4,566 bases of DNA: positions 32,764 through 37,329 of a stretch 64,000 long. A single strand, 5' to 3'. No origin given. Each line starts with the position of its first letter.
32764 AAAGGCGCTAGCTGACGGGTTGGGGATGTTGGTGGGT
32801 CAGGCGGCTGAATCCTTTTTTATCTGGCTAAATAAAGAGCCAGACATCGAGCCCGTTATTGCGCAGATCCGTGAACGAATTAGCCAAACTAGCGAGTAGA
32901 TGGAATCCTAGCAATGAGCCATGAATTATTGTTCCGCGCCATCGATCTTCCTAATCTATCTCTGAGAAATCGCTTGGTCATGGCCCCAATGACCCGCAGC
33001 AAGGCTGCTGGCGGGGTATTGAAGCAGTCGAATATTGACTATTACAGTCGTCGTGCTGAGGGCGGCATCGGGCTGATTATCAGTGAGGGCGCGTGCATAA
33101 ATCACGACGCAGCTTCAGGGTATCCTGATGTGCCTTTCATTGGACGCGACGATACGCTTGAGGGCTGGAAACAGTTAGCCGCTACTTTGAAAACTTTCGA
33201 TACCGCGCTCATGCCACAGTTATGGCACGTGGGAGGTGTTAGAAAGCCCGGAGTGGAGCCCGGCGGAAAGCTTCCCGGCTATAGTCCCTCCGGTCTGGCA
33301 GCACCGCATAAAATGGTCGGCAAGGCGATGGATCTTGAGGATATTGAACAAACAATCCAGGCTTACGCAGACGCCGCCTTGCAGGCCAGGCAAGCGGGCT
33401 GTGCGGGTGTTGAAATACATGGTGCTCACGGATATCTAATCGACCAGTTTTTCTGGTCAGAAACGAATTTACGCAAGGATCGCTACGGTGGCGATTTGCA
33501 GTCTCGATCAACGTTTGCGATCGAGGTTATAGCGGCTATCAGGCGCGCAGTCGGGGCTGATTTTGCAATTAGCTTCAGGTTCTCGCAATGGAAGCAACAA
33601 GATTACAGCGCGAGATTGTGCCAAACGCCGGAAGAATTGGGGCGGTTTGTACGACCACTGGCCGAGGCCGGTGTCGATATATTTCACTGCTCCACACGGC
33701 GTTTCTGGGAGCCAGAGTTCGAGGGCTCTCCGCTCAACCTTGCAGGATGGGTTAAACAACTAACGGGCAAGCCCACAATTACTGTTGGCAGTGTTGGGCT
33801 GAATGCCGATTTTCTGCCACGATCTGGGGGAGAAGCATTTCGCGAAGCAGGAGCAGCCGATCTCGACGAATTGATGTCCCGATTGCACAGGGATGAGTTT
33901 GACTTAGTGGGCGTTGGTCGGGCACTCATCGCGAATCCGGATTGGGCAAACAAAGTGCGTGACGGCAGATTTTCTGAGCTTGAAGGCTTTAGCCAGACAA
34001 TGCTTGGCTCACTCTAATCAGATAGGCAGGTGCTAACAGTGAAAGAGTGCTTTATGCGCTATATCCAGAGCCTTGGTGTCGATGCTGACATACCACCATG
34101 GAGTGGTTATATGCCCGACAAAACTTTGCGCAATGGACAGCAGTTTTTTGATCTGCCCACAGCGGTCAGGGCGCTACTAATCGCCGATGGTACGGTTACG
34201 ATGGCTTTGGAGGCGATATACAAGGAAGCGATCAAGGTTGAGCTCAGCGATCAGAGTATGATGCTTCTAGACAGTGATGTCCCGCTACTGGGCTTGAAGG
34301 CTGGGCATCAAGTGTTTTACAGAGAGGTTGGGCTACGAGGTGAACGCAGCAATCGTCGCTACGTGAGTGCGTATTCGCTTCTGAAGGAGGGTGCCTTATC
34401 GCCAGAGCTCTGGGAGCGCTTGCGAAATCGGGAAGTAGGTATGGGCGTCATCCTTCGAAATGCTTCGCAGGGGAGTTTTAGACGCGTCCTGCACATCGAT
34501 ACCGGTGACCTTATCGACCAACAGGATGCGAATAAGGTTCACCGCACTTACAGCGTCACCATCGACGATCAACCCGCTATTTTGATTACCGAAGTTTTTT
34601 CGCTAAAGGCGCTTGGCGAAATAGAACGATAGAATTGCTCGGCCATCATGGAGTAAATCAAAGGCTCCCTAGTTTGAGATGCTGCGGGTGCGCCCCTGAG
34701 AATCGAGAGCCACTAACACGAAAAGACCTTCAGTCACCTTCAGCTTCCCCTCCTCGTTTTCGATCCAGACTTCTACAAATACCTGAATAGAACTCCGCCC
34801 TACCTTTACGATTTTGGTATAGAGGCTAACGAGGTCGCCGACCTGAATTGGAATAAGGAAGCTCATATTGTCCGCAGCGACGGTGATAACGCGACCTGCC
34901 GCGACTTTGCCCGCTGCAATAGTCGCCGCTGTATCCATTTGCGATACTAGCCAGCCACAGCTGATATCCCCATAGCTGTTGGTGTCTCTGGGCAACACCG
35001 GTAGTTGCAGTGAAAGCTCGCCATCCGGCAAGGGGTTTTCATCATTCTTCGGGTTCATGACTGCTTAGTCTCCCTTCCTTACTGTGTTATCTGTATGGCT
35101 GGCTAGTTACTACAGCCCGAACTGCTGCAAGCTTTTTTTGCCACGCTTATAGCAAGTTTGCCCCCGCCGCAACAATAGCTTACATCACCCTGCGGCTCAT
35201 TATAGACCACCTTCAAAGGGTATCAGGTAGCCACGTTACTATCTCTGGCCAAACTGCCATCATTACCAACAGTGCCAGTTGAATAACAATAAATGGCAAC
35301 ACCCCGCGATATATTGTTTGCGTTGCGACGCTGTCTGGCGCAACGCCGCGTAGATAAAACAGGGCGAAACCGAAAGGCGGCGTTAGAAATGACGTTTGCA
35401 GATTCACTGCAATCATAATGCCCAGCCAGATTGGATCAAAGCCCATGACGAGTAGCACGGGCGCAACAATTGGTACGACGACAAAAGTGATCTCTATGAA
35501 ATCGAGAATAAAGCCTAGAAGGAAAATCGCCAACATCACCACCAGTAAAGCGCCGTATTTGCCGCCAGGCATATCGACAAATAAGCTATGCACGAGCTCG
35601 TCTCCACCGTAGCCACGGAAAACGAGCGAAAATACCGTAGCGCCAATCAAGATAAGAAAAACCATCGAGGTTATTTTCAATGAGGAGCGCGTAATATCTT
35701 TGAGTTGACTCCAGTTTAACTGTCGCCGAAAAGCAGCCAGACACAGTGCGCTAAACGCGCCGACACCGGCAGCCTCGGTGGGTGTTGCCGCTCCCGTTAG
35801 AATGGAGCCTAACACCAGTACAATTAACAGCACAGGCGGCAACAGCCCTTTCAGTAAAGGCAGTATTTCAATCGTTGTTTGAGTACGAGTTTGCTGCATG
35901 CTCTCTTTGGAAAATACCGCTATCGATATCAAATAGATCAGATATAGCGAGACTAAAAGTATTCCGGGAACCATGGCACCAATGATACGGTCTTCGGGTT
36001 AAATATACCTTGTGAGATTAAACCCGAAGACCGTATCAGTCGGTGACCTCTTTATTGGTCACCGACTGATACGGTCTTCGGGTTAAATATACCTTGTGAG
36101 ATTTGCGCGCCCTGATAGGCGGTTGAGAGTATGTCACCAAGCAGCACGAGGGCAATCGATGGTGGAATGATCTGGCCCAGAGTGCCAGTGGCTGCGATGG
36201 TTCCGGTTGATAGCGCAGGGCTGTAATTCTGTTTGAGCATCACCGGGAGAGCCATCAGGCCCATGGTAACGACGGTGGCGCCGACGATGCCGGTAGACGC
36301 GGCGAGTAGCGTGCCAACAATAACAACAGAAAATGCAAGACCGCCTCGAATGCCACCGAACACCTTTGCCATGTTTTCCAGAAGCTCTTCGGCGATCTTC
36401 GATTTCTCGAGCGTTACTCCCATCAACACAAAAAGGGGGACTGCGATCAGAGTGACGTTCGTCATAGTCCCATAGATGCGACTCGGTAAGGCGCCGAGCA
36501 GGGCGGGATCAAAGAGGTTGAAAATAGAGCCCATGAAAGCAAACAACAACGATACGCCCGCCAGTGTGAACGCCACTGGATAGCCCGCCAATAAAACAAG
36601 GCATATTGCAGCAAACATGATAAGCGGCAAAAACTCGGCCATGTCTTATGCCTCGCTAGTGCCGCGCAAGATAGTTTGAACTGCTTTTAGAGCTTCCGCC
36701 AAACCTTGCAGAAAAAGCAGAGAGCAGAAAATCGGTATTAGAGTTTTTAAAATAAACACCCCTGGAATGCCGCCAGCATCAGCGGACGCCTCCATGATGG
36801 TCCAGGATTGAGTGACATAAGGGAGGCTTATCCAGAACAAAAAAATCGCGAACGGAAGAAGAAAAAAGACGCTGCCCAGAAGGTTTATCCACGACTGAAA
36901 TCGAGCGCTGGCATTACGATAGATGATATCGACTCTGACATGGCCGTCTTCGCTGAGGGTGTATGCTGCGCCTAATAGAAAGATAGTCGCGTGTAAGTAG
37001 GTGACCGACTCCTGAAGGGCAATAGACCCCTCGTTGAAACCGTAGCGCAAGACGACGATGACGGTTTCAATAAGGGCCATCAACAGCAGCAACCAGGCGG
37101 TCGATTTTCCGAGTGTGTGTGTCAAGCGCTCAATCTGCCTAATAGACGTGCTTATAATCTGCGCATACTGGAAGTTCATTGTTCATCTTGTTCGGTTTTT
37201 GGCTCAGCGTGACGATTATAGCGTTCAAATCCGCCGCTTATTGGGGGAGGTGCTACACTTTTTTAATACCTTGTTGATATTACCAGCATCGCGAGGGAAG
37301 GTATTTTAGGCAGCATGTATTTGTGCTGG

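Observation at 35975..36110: TRAP large-permease gene (dctM) broken by a palindrome plus direct duplication built from its own sequence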

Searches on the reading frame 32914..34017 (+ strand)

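Call 7: search_protein_families(library=ncbifam, proteins=[window:32914-34017:+])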
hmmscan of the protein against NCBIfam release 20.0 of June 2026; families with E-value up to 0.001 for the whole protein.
window:32914-34017:+ (367 aa): 8 families
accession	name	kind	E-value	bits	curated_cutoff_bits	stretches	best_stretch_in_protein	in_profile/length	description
TIGR03997.1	mycofact_OYE_2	equivalog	2.1e-45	155.3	793.15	1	6-225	2-218/645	mycofactocin system FadH/OYE family oxidoreductase 2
NF041087.1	bile_acid_BaiCD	equivalog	9.4e-45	152.8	825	1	4-261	2-251/642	bile acid Fe-S flavoenzyme BaiCD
NF010047.0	PRK13523.1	equivalog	1.9e-40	139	431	1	5-351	4-323/339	NADPH dehydrogenase NamA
NF007899.0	PRK10605.1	subfamily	9.8e-40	136.9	403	1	1-222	1-234/365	N-ethylmaleimide reductase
NF045592.1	bili_reduct_N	equivalog_domain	1.6e-33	116.3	425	2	6-260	2-250/363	bilirubin reductase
NF006101.0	PRK08255.1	equivalog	2.5e-33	115.2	1078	1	6-266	399-664/768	bifunctional salicylyl-CoA 5-hydroxylase/oxidoreductase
NF045599.1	bili_reduct_long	exception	3e-32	111.7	750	2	7-260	2-253/641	bilirubin reductase, long form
TIGR03996.1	mycofact_OYE_1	hypoth_equivalog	3.2e-26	92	627.9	1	15-225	11-213/633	mycofactocin system FadH/OYE family oxidoreductase 1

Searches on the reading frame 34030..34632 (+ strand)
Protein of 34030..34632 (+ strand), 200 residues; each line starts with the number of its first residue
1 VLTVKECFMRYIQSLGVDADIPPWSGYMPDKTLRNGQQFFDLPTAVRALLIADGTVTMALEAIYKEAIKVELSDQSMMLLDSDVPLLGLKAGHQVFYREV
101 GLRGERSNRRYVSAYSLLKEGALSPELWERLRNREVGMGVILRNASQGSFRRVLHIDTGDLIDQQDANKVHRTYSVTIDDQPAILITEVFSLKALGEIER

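Call 7: search_protein_families(library=ncbifam, proteins=[window:34030-34632:+])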
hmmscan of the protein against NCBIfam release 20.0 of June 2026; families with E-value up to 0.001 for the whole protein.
window:34030-34632:+ (200 aa): 1 family
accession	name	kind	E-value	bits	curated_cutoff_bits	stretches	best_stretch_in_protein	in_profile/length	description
NF037993.1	cyano_chori_ly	equivalog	0.00098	19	175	0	31-191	7-168/176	chorismate lyase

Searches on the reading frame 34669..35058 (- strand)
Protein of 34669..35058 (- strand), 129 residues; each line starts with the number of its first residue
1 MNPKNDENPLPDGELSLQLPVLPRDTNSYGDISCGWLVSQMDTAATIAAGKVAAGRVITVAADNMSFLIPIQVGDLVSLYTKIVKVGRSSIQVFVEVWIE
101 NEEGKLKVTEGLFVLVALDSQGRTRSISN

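Call 7: search_protein_families(library=ncbifam, proteins=[window:34669-35058:-])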
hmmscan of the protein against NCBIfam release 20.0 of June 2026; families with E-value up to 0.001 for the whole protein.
window:34669-35058:- (129 aa): 3 families
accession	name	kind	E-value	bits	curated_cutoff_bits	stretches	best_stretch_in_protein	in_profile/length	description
NF007970.0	PRK10694.1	equivalog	3.3e-33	114.4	162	1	7-127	4-129/133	acyl-CoA thioester hydrolase YciA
TIGR00369.1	unchar_dom_1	domain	2.6e-05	24.3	36.6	1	11-107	14-108/117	hotdog fold thioesterase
NF052388.1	Lys_ferment_KAL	equivalog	0.00078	19.8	160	0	60-98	49-87/120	3-aminobutyryl-CoA ammonia lyase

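Call 21: find_encoding_contigs(protein=window:34669-35058:-, flank=4000, max_places=10)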
Protein window:34669-35058:- (129 aa): 5 contigs read that carry it; 5 places shown.
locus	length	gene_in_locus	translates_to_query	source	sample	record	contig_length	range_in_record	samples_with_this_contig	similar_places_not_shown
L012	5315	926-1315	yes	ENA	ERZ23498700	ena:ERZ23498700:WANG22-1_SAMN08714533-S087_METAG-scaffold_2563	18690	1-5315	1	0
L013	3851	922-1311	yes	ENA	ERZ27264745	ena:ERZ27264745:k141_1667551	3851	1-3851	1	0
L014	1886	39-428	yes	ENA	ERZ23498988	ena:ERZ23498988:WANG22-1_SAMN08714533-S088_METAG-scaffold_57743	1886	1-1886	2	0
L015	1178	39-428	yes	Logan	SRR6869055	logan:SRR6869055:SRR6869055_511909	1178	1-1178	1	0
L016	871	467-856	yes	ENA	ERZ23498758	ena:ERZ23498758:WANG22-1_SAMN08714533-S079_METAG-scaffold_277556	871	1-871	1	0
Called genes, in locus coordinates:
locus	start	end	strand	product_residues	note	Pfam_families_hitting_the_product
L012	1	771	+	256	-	?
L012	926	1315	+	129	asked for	PF03061:4HBT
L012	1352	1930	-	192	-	PF01947:Rv2949c-like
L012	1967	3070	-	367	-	PF00724:Oxidored_FMN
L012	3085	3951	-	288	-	PF08501:Shikimate_dh_N, PF01488:Shikimate_DH, PF18317:SDH_C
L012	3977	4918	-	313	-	PF01218:Coprogen_oxidas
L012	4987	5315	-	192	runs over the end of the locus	PF01300:Sua5_yciO_yrdC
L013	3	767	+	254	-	?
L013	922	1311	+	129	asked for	PF03061:4HBT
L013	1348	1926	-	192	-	PF01947:Rv2949c-like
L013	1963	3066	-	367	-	PF00724:Oxidored_FMN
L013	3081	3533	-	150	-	PF18317:SDH_C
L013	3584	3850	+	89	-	?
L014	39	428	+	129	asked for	PF03061:4HBT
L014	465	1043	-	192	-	PF01947:Rv2949c-like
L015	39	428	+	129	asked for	PF03061:4HBT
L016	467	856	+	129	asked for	PF03061:4HBT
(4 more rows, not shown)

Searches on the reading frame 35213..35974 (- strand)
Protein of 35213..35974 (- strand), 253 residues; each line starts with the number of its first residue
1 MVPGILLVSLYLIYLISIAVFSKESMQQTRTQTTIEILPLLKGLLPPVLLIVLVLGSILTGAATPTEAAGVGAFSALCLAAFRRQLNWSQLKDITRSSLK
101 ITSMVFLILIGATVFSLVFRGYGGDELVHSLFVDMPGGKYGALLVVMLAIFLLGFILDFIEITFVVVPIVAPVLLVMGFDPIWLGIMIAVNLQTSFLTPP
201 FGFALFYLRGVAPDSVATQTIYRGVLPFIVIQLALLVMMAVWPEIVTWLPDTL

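Call 8: find_encoding_contigs(protein=window:35213-35974:-, flank=5000)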
Protein window:35213-35974:- (253 aa): no gene with exactly this product is on record in the collection.
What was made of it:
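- Tried and rejected: Exact-protein look-up of the 253-aa C-fragment: nothing on record (call 8), so no other contig in the collection spans the whole rearranged allele.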

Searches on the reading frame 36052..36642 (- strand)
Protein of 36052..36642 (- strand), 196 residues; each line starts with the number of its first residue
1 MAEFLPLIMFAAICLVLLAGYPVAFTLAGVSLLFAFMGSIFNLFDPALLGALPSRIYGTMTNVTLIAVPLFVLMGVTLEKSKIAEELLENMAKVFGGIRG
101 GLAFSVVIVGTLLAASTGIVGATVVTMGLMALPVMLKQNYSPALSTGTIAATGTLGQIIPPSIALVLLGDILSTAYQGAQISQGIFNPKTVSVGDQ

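Call 9: find_encoding_contigs(protein=window:36052-36642:-, flank=5000)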
Protein window:36052-36642:- (196 aa): 2 contigs read that carry it; 2 places shown.
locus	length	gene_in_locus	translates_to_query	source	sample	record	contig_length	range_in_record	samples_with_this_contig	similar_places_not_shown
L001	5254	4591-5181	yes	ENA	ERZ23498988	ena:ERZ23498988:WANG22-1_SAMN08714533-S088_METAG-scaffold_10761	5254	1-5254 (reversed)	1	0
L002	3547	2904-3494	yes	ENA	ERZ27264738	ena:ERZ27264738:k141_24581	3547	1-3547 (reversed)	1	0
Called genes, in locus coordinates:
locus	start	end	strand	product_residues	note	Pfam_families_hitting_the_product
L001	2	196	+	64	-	?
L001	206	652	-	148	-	PF03652:RuvX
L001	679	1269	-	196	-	PF02622:DUF179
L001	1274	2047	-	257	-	PF03883:H2O2_YaaD, PF21818:DUF6884 (weak)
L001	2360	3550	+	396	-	PF01435:Peptidase_M48, PF00515:TPR_1 (faint), PF07719:TPR_2 (faint), PF13371:TPR_9 (faint), PF13428:TPR_14 (faint), PF13432:TPR_16 (weak)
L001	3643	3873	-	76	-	-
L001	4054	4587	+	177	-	PF04290:DctQ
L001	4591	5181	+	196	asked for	PF06808:DctM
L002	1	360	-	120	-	?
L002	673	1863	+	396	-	PF01435:Peptidase_M48, PF00515:TPR_1 (faint), PF07719:TPR_2 (faint), PF13371:TPR_9 (faint), PF13428:TPR_14 (faint), PF13432:TPR_16 (weak)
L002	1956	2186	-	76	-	-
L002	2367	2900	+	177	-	PF04290:DctQ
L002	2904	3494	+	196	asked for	PF06808:DctM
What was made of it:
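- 36052..36642 (-): dctM N-terminal fragment (196 aa, ends ...SVGDQ*). The stop TAA lies inside the inverted loop octamer. The exact same product is encoded on L001 and L002 (call 9).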

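Call 17: list_cluster_members(proteins=[P0001, window:36052-36642:-])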
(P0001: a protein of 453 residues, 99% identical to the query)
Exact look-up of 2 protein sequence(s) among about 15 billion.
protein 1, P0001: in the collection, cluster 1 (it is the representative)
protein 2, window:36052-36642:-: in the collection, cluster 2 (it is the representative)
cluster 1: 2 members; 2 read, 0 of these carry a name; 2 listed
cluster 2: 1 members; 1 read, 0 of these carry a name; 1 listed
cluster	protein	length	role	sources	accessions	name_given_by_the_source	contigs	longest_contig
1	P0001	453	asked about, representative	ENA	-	-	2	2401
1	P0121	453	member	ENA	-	-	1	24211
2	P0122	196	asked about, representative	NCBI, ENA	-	-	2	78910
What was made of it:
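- The window's contig is reported as about 79 kb (call 17), so coverage there was good.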

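Call 19: find_encoding_contigs(protein=P0121, flank=10000, max_places=6)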
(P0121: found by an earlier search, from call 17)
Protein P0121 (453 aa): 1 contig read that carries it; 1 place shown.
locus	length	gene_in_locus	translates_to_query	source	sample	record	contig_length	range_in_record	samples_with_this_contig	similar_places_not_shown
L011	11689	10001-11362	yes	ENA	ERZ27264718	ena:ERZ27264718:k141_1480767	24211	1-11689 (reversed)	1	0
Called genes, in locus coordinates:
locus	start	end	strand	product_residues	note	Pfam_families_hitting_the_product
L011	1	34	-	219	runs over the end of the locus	PF13505:OMP_b-brl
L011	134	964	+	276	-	PF04397:LytTR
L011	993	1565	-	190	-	PF02325:CCB3_YggT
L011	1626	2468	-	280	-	PF03446:NAD_binding_2 (faint), PF03807:F420_oxidored, PF14748:P5CR_dimer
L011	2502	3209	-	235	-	PF01168:Ala_racemase_N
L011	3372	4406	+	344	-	PF00437:T2SSE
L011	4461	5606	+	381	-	PF00437:T2SSE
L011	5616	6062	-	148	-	PF03652:RuvX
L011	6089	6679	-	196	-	PF02622:DUF179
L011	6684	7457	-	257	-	PF03883:H2O2_YaaD, PF21818:DUF6884 (weak)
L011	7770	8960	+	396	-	PF01435:Peptidase_M48, PF00515:TPR_1 (faint), PF07719:TPR_2 (faint), PF13371:TPR_9 (faint), PF13428:TPR_14 (faint), PF13432:TPR_16 (weak)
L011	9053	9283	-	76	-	-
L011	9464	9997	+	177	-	PF04290:DctQ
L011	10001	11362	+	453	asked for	PF06808:DctM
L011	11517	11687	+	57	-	?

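Call 42: search_protein_families(library=pfam, proteins=[window:36052-36642:-], max_evalue=0.00001)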
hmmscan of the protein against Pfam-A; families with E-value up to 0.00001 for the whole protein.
window:36052-36642:- (196 aa): 1 family
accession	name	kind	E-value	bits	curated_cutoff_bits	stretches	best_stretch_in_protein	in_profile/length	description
PF06808.19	DctM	-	4.6e-30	105.2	23.8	1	11-181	2-168/413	Tripartite ATP-independent periplasmic transporter, DctM component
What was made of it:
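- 36052..36642 (-): PF06808 DctM, 105 bits (call 42).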

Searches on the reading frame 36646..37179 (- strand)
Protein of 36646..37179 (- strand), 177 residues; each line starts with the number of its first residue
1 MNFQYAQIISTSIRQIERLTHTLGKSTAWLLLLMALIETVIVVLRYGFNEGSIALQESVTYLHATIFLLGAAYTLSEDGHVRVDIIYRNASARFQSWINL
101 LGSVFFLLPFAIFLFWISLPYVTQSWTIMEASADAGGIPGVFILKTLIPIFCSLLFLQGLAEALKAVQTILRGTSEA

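Call 7: search_protein_families(library=ncbifam, proteins=[window:36646-37179:-])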
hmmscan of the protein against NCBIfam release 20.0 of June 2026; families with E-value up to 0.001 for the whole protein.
window:36646-37179:- (177 aa): 1 family
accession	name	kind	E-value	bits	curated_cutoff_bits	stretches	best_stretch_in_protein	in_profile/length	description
NF007374.1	PRK09877.1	equivalog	3.3e-07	30.8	260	1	30-129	12-110/157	2,3-diketo-L-gulonate TRAP transporter small permease YiaM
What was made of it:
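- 36646..37179 (-): dctQ (TRAP small permease), intact, immediately upstream in the same operon. Weak YiaM match (call 7).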

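Call 22: find_encoding_contigs(protein=window:36646-37179:-, flank=4000, max_places=10)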
Protein window:36646-37179:- (177 aa): 8 contigs read that carry it; 6 places shown.
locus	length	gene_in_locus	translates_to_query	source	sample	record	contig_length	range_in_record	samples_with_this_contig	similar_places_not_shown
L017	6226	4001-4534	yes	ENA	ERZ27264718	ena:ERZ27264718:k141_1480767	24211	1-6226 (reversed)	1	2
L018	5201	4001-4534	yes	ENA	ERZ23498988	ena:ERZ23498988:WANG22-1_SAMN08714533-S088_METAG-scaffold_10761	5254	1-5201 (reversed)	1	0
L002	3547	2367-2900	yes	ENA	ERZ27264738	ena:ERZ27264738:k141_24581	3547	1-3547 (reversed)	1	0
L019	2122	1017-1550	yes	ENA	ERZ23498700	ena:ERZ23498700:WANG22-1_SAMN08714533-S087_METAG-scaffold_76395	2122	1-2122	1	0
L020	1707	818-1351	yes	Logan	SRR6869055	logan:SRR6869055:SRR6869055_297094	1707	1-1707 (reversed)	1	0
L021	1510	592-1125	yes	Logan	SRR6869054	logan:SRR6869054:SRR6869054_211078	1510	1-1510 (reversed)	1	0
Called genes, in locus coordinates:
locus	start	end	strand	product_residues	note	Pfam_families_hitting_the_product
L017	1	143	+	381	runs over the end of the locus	PF00437:T2SSE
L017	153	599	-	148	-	PF03652:RuvX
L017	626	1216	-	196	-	PF02622:DUF179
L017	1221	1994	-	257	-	PF03883:H2O2_YaaD, PF21818:DUF6884 (weak)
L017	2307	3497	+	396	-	PF01435:Peptidase_M48, PF00515:TPR_1 (faint), PF07719:TPR_2 (faint), PF13371:TPR_9 (faint), PF13428:TPR_14 (faint), PF13432:TPR_16 (weak)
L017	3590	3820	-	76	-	-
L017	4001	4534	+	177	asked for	PF04290:DctQ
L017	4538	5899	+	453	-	PF06808:DctM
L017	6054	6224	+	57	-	?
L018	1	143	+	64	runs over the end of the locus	?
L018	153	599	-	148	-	PF03652:RuvX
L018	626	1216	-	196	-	PF02622:DUF179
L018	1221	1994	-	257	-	PF03883:H2O2_YaaD, PF21818:DUF6884 (weak)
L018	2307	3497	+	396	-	PF01435:Peptidase_M48, PF00515:TPR_1 (faint), PF07719:TPR_2 (faint), PF13371:TPR_9 (faint), PF13428:TPR_14 (faint), PF13432:TPR_16 (weak)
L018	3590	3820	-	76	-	-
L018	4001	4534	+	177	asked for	PF04290:DctQ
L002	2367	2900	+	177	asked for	PF04290:DctQ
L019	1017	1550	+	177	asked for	PF04290:DctQ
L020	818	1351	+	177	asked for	PF04290:DctQ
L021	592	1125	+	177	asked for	PF04290:DctQ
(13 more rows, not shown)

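Call 44: find_encoding_contigs(protein=window:36646-37179:-, flank=1500, max_places=10)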
Protein window:36646-37179:- (177 aa): 8 contigs read that carry it; 6 places shown.
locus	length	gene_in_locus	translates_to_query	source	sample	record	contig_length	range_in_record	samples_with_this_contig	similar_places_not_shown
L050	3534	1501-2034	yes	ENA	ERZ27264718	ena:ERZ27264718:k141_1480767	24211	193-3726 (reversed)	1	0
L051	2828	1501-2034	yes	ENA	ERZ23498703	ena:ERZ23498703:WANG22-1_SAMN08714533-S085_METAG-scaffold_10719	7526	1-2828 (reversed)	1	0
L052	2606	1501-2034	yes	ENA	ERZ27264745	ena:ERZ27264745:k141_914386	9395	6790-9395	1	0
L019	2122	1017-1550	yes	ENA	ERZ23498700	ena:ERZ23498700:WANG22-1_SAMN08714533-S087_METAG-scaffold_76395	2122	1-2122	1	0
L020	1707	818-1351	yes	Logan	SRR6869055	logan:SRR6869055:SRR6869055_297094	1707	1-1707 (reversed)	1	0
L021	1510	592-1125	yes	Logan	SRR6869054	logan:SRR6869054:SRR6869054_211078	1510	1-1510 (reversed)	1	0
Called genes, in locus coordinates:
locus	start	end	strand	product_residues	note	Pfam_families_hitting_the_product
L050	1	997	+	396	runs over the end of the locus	PF01435:Peptidase_M48, PF00515:TPR_1 (faint), PF07719:TPR_2 (faint), PF13371:TPR_9 (faint), PF13428:TPR_14 (faint), PF13432:TPR_16 (weak)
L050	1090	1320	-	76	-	-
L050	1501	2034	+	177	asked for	PF04290:DctQ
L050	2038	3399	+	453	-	PF06808:DctM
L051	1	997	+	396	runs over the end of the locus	PF01435:Peptidase_M48, PF00515:TPR_1 (faint), PF07719:TPR_2 (faint), PF13371:TPR_9 (faint), PF13428:TPR_14 (faint), PF13432:TPR_16 (weak)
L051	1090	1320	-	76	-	-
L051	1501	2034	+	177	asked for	PF04290:DctQ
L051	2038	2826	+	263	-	?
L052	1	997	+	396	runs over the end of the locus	PF01435:Peptidase_M48, PF00515:TPR_1 (faint), PF07719:TPR_2 (faint), PF13371:TPR_9 (faint), PF13428:TPR_14 (faint), PF13432:TPR_16 (weak)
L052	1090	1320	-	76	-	-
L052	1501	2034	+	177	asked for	PF04290:DctQ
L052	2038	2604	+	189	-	?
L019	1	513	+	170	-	?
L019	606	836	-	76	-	-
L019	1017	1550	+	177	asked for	PF04290:DctQ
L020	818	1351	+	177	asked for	PF04290:DctQ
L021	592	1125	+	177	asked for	PF04290:DctQ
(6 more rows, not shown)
